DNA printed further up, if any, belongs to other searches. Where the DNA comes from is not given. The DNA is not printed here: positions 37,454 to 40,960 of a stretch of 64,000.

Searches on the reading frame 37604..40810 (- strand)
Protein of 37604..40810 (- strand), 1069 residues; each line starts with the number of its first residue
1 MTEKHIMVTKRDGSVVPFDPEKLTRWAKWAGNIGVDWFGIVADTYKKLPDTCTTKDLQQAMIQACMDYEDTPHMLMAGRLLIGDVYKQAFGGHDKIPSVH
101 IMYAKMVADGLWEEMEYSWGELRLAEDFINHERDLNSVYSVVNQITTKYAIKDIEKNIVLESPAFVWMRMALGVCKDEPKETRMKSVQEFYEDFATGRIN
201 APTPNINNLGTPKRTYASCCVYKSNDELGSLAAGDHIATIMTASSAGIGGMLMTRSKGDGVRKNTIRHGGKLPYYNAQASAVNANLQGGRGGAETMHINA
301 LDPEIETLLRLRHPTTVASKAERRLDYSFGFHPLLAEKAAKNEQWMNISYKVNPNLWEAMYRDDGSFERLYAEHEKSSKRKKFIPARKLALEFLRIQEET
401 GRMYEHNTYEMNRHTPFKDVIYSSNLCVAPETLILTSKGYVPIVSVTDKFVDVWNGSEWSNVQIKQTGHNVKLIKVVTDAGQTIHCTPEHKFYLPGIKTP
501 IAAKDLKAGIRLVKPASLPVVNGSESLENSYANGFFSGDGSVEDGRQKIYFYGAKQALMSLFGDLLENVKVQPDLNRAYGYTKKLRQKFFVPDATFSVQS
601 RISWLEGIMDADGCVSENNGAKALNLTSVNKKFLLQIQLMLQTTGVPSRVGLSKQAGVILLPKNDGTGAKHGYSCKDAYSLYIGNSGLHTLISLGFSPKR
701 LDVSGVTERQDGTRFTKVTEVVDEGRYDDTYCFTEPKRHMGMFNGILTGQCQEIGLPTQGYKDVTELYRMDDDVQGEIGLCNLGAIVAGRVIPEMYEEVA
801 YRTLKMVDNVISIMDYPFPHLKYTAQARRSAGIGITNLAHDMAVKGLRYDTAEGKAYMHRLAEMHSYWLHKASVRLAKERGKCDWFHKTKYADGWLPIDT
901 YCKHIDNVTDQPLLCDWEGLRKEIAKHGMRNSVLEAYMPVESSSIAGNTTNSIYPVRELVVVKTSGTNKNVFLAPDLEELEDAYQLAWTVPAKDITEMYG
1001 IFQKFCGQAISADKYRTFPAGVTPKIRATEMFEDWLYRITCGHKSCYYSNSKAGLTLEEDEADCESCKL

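Call 82: search_protein_families(library=pfam, proteins=[window:37604-40810:-], max_evalue=0.0001)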
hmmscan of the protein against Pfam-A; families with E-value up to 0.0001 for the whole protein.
window:37604-40810:- (1069 aa): 4 families
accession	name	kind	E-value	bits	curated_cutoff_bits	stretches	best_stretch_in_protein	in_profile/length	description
PF02867.20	Ribonuc_red_lgC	-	4.5e-81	273.5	23.9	1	217-1048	1-522/523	Ribonucleotide reductase, barrel domain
PF14528.11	LAGLIDADG_3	-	9.4e-13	48.7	22.5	1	603-650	5-52/82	LAGLIDADG-like domain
PF00317.26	Ribonuc_red_lgN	-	2.8e-12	47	28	1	143-214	9-77/77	Ribonucleotide reductase, all-alpha domain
PF03477.21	ATP-cone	-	5.9e-07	30.4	25.8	1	6-70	1-72/88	ATP cone domain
